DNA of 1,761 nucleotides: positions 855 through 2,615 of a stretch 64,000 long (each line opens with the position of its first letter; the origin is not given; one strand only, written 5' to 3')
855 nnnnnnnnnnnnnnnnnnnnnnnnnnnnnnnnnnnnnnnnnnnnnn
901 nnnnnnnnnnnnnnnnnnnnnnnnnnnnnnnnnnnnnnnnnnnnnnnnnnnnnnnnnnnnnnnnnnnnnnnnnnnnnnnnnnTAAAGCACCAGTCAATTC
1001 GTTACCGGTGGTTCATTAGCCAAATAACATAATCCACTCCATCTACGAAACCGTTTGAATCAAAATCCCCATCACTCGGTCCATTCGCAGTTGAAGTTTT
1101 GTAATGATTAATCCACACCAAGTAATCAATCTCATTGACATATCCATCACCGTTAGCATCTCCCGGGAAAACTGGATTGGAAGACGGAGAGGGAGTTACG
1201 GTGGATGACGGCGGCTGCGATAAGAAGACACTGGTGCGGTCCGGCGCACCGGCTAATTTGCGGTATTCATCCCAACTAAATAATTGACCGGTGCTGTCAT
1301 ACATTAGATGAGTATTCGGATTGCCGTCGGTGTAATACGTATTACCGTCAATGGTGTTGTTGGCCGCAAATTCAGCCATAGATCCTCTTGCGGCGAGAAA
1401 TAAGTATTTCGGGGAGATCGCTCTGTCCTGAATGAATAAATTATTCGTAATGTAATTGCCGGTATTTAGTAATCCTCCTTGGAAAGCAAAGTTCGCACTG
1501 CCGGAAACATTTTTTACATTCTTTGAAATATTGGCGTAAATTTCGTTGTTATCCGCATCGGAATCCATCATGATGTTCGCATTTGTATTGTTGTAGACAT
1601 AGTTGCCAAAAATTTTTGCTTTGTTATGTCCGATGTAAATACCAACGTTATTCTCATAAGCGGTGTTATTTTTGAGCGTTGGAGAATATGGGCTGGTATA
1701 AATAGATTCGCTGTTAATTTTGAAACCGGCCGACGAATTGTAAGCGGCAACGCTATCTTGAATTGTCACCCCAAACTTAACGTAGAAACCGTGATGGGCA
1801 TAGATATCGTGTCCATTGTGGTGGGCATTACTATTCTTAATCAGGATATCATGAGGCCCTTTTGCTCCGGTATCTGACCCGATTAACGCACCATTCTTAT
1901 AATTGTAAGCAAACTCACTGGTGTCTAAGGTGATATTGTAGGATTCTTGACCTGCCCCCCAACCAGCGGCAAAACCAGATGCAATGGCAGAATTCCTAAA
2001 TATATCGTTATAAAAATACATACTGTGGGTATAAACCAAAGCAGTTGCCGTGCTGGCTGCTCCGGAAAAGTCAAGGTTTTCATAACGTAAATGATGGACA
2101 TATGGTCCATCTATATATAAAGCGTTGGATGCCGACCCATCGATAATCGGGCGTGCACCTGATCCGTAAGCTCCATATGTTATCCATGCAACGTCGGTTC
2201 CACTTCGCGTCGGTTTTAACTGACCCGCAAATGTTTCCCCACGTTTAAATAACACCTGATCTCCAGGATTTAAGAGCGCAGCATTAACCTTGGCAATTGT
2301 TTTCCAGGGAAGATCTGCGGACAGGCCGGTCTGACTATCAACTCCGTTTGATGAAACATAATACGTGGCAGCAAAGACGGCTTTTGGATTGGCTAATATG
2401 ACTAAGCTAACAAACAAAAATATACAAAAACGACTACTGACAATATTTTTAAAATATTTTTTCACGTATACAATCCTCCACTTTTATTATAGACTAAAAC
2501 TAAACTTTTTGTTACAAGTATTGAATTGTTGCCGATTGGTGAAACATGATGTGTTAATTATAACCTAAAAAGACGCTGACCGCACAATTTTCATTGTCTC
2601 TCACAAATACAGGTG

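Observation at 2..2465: Dockerin-tagged secreted enzymes without an evident cohesin partner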

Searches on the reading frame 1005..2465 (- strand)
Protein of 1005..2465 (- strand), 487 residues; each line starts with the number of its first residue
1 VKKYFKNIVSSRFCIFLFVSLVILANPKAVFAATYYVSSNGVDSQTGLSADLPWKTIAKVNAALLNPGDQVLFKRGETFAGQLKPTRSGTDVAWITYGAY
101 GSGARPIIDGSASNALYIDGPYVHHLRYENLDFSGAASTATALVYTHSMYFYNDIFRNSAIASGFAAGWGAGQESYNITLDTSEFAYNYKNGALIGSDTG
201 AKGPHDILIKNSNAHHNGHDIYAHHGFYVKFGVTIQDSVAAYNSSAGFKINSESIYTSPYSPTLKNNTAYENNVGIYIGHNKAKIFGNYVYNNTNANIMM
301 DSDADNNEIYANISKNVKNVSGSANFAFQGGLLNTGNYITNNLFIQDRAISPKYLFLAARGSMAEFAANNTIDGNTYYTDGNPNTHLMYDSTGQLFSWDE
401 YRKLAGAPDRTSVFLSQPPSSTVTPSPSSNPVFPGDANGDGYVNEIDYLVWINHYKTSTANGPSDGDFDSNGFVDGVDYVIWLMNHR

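Call 4: search_protein_families(library=pfam, proteins=[window:1005-2465:-], max_evalue=0.1)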
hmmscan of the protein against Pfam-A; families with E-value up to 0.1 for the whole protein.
window:1005-2465:- (487 aa): 1 family
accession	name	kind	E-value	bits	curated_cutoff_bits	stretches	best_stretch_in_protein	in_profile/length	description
PF00404.24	Dockerin_1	-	2.4e-06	28.1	22.9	1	434-480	1-50/57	Dockerin type I domain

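Call 11: find_encoding_contigs(protein=window:1005-2465:-, flank=10000, max_places=6)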
Protein window:1005-2465:- (487 aa): no gene with exactly this product is on record in the collection.

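Call 12: find_encoding_contigs(protein=window:1005-2465:-, flank=10000, max_places=6)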
Protein seq(487 aa) (487 aa): no gene with exactly this product is on record in the collection.

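Call 13: find_homologous_proteins(query=window:1005-2465:-, max_evalue=0.001)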
Query seq(487 aa) (487 aa): 141 proteins with E <= 0.001 among 8000 candidates; the best 120 are listed.
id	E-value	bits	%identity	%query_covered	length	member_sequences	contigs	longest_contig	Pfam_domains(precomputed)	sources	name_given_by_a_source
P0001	0.0e+0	1104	100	100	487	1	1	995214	PF00404.25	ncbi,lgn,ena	-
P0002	2.2e-96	342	49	73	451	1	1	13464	-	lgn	-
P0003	6.1e-96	340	50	73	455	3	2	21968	-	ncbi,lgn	-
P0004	2.3e-91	325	45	82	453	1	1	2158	-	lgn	-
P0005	6.5e-85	304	49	75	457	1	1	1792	-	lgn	-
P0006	1.4e-83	300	46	75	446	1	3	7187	-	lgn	-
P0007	6.6e-81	291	43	75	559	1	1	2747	-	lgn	-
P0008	1.7e-79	286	45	75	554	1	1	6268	-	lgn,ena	-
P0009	1.9e-77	279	44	79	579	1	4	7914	-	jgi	jgi:hypothetical protein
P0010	1.5e-74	270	41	79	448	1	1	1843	-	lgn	-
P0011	1.1e-73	267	43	79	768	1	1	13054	-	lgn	-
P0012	1.4e-72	263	44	74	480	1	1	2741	-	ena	-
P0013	3.3e-70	256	40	78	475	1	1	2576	-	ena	-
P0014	1.3e-67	247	40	77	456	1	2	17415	PF13229.13,PF05048.20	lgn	-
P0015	1.4e-67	247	39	86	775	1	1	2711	-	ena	-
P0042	6.5e-17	80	25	97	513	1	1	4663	PF13229.13,PF00404.25,PF22842.4,PF05048.20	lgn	-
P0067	1.2e-13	69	65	11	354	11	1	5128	PF00404.25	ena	-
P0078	1.2e-12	66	60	11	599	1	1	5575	PF00404.25,PF13620.13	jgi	-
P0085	4.6e-12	64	65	10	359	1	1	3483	PF13229.13,PF00404.25,PF22842.4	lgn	-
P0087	6.4e-12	63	54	14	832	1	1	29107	PF00404.25,PF00149.34,PF16656.12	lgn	-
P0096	1.0e-10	59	60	11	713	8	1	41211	PF16586.12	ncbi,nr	ncbi:DUF5060 domain-containing protein [Candidatus Microgenomates bacterium]|nr:MAG: DUF5060 domain-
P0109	2.0e-9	55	52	11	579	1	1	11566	PF16116.11,PF16173.11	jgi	jgi:hypothetical protein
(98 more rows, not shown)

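Call 14: find_encoding_contigs(protein=P0001, flank=10000, max_places=4)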
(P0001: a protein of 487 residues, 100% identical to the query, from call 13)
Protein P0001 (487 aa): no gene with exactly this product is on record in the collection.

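Call 15: list_cluster_members(proteins=[P0001, P0003, P0096])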
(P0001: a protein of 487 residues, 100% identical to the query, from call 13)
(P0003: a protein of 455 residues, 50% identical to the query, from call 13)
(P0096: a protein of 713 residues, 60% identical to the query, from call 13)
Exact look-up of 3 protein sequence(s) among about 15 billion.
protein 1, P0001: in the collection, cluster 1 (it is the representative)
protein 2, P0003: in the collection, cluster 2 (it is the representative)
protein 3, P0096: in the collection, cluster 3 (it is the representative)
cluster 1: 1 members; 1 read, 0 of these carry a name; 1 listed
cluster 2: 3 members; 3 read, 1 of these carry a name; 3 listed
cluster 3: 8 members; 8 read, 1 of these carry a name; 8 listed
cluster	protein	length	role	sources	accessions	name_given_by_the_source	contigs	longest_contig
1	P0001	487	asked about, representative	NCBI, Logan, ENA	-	-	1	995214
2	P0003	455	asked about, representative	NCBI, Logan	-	-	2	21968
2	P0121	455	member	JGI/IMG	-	hypothetical protein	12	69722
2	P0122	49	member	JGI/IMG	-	-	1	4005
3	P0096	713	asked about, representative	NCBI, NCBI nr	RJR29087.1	DUF5060 domain-containing protein [Candidatus Microgenomates bacterium] | MAG: DUF5060 domain-containing protein [Candidatus Microgenomates bacterium]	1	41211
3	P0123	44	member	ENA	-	-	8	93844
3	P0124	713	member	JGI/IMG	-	-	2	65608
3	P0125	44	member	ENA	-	-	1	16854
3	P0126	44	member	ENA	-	-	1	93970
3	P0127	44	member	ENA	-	-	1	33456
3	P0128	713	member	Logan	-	-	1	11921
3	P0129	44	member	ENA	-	-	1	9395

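Call 20: find_related_loci(query=P0001, collection=genome_contigs, flank=10000)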
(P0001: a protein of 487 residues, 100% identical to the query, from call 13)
Query P0001 (487 aa) in genome_contigs; peptide patterns used: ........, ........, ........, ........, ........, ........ (x = any residue, [..] = any of these).
100 stretches matched a pattern, but none encodes a relative of the query by tblastn (E <= 1e-3).

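Call 26: search_protein_families(library=pfam, proteins=[P0067, P0078, P0085, P0087, P0096, P0042, P0109], max_evalue=0.01)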
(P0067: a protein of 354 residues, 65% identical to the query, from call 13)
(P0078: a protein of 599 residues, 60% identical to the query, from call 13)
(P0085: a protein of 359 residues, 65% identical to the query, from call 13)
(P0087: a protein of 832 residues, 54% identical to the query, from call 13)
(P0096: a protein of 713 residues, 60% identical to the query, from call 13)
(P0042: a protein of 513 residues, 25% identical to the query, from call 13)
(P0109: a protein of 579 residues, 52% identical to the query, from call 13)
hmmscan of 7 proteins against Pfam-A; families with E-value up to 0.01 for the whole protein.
P0067 (354 aa): 1 family
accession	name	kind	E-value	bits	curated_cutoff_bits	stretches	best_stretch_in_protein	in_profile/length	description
PF00404.24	Dockerin_1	-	1e-06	29.3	22.9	1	299-346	1-51/57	Dockerin type I domain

P0078 (599 aa): 4 families
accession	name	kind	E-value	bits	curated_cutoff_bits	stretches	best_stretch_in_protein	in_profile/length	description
PF13620.12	CarboxypepD_reg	-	2.6e-10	41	32.3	2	111-155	1-42/82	Carboxypeptidase regulatory-like domain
PF00404.24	Dockerin_1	-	6.5e-06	26.7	22.9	1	544-589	2-50/57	Dockerin type I domain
PF17210.9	SdrD_B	-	0.00019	22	29.7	0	241-302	18-75/112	SdrD B-like domain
PF01670.23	Glyco_hydro_12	-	0.0069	17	27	0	492-592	44-136/207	Glycosyl hydrolase family 12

P0085 (359 aa): 2 families
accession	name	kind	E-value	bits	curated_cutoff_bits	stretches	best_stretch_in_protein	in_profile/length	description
PF13229.12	Beta_helix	-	7.7e-10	39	25.9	1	70-236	2-141/158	Right handed beta helix region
PF00404.24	Dockerin_1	-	2.4e-05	24.9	22.9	2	306-352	1-51/57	Dockerin type I domain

P0087 (832 aa): 5 families
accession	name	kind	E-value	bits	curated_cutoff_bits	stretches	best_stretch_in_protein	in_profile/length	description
PF00149.33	Metallophos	-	1.5e-08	35.8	21.5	1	133-319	3-191/191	Calcineurin-like phosphoesterase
PF16656.11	Pur_ac_phosph_N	-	1.7e-07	32.1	30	1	38-121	9-93/93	Purple acid Phosphatase, N-terminal domain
PF00404.24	Dockerin_1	-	8e-07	29.6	22.9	1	438-483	1-50/57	Dockerin type I domain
PF00041.27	fn3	-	0.00056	20.5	25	1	37-106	8-71/84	Fibronectin type III domain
PF16655.11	PhoD_N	-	0.0015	19.5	30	1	43-115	26-88/90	PhoD-like phosphatase, N-terminal domain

P0096 (713 aa): 2 families
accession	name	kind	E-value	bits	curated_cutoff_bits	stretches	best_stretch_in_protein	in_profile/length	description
PF16586.11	DUF5060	-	3.9e-10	40.3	27.2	1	86-144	23-68/70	Domain of unknown function (DUF5060)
PF00404.24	Dockerin_1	-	0.0057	17.3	22.9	1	661-707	1-51/57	Dockerin type I domain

P0042 (513 aa): 6 families
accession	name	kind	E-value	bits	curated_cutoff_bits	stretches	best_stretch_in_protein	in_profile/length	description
PF13229.12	Beta_helix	-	7.9e-17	61.8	25.9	4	114-252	26-148/158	Right handed beta helix region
PF05048.19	NosD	-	3.9e-09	36.7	23.6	2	78-204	29-148/212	Periplasmic copper-binding protein (NosD)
PF22842.2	Pel9A-like_beta_helix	-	9.6e-06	25.2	25.2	1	26-77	8-59/370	Pel9A-like, right handed beta helix region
PF00404.24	Dockerin_1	-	1.5e-05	25.5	22.9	1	460-506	1-51/57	Dockerin type I domain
PF07602.17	DUF1565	-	0.0039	17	20.3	0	34-204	2-192/257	Protein of unknown function (DUF1565)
PF17161.10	DUF5123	-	0.0077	17.8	35.1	1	316-403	1-102/113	Domain of unknown function (DUF5123)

P0109 (579 aa): 3 families
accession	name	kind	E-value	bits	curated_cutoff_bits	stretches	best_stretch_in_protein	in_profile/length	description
PF16116.10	DUF4832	-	2.9e-50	171.4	29.2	1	260-488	1-216/216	Domain of unknown function (DUF4832)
PF16173.10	DUF4874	-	1.1e-32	113.3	30.1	1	53-238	1-159/159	Domain of unknown function (DUF4874)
PF00404.24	Dockerin_1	-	4.7e-05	24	22.9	1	526-570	2-49/57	Dockerin type I domain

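Call 43: search_protein_families(library=ncbifam, proteins=[P0001], max_evalue=0.01)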
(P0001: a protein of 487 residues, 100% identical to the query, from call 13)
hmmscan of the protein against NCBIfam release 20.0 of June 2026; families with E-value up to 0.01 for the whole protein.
P0001 (487 aa): 1 family
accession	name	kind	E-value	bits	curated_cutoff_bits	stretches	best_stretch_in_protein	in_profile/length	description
TIGR03804.1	para_beta_helix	repeat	0.0005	19.7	19.45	1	261-295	9-44/44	parallel beta-helix repeat protein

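Call 50: find_encoding_contigs(protein=P0096, flank=10000, max_places=2)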
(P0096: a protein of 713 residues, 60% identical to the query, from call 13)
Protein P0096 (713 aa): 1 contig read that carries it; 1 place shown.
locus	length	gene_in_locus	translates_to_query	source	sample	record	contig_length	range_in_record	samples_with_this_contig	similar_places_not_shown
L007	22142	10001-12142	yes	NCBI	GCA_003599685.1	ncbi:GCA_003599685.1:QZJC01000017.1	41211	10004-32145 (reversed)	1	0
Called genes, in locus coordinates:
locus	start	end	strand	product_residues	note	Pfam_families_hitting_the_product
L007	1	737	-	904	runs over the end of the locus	PF07517:SecA_DEAD, PF01043:SecA_PP_bind, PF21090:P-loop_SecA, PF07516:SecA_SW, PF02810:SEC-C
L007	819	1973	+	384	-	PF26514:DUF8173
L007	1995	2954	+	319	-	PF13175:AAA_15 (faint), PF00005:ABC_tran, PF13304:AAA_21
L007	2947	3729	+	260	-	PF01061:ABC2_membrane, PF12679:ABC2_membrane_2 (faint), PF12698:ABC2_membrane_3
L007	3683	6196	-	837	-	PF00690:Cation_ATPase_N, PF00122:E1-E2_ATPase, PF00702:Hydrolase, PF13246:Cation_ATPase (weak), PF00689:Cation_ATPase_C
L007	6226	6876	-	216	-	PF01564:Spermine_synth, PF13649:Methyltransf_25 (weak)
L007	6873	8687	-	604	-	PF13304:AAA_21 (faint), PF00005:ABC_tran, PF02463:SMC_N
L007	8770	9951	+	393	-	PF05496:RuvB_N, PF00158:Sigma54_activat (faint), PF00004:AAA, PF07728:AAA_5 (weak), PF13173:AAA_14 (weak), PF20720:nSTAND3 (weak), PF16193:AAA_assoc_2, PF12002:MgsA_C, +1 more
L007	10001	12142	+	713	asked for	PF16586:DUF5060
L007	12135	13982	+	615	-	PF13570:Beta-prop_ACSF4, PF13360:PQQ_2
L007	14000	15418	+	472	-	-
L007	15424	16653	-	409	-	PF02403:Seryl_tRNA_N, PF00587:tRNA-synt_2b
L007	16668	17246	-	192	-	PF01966:HD (weak)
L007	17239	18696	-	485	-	PF01336:tRNA_anti-codon, PF00152:tRNA-synt_2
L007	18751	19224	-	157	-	PF03449:GreA_GreB_N, PF01272:GreA_GreB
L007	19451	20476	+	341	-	-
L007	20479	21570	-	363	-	PF09903:DUF2130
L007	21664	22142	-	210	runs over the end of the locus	PF00860:Xan_ur_permease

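Call 51: find_encoding_contigs(protein=P0087, flank=10000, max_places=2)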
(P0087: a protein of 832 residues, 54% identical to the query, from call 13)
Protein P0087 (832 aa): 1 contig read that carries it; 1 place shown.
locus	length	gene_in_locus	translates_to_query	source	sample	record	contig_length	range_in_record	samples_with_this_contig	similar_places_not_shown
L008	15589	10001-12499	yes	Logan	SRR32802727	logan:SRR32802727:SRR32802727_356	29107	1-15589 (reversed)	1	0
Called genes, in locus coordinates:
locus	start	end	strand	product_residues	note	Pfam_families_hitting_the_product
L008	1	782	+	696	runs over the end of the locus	PF00270:DEAD (faint), PF04851:ResIII, PF17757:UvrB_inter, PF27431:UvrB_3rd, PF00271:Helicase_C, PF12344:UvrB, PF02151:UVR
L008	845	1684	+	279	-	-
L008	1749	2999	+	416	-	PF00963:Cohesin, PF00404:Dockerin_1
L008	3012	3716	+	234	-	PF00963:Cohesin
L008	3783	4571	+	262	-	PF00963:Cohesin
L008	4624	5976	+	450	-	PF03824:NicO, PF13386:DsbD_2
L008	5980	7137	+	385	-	PF10092:DUF2330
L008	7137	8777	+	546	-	PF13431:TPR_17 (faint), PF13432:TPR_16 (faint), PF00515:TPR_1 (faint), PF07719:TPR_2 (faint), PF13176:TPR_7 (faint), PF13181:TPR_8 (faint), PF13424:TPR_12 (faint)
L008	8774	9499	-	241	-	PF00535:Glycos_transf_2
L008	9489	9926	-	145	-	PF13473:Cupredoxin_1 (weak)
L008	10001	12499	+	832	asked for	PF16656:Pur_ac_phosph_N (weak), PF00149:Metallophos, PF00404:Dockerin_1 (weak)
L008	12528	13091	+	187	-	-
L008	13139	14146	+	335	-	-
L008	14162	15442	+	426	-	PF00404:Dockerin_1 (weak)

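Call 55: search_protein_families(library=pfam, proteins=[L008:845-1681:+, L008:1749-2996:+, L008:3012-3713:+, L008:3768-4568:+, L008:12528-13088:+, L008:13139-14143:+, L008:14162-15439:+], max_evalue=0.01)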
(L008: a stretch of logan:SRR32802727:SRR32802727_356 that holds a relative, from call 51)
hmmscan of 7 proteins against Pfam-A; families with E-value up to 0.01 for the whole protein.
L008:845-1681:+ (279 aa): 1 family
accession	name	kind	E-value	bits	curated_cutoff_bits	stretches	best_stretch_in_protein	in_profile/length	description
PF13405.12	EF-hand_6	-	0.007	16.5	25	0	228-248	10-30/30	EF-hand domain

L008:1749-2996:+ (416 aa): 2 families
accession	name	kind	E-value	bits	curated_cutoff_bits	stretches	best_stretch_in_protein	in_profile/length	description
PF00963.24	Cohesin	-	1.9e-20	73.9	24.1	2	222-321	3-106/139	Cohesin domain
PF00404.24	Dockerin_1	-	5.2e-09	36.6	22.9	1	358-408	1-52/57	Dockerin type I domain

L008:3012-3713:+ (234 aa): 2 families
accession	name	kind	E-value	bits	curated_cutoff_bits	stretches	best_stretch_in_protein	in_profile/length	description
PF00963.24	Cohesin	-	3.6e-08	34.1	24.1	1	104-218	11-128/139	Cohesin domain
PF09849.14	DUF2076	-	0.0041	17.6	38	1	35-79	62-107/265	Uncharacterized protein conserved in bacteria (DUF2076)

L008:3768-4568:+ (267 aa): 2 families
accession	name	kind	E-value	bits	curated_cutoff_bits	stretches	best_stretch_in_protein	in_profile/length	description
PF00963.24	Cohesin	-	3.3e-11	44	24.1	1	50-162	6-124/139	Cohesin domain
PF09394.16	Inhibitor_I42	-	0.0094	16.7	27.2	0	119-153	37-72/91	Chagasin family peptidase inhibitor I42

L008:12528-13088:+ (187 aa): 0 families

L008:13139-14143:+ (335 aa): 2 families
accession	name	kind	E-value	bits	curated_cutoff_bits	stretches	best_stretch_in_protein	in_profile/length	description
PF13385.13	Laminin_G_3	-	0.00025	21.7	27.6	1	83-174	35-127/151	Concanavalin A-like lectin/glucanases superfamily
PF00404.24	Dockerin_1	-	0.00056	20.5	22.9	1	282-329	1-51/57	Dockerin type I domain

L008:14162-15439:+ (426 aa): 2 families
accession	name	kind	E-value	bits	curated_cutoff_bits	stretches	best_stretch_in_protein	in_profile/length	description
PF00404.24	Dockerin_1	-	3.8e-07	30.6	22.9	1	32-75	2-49/57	Dockerin type I domain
PF05426.18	Alginate_lyase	-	0.00014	21.9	22.2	1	207-270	142-201/275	Alginate lyase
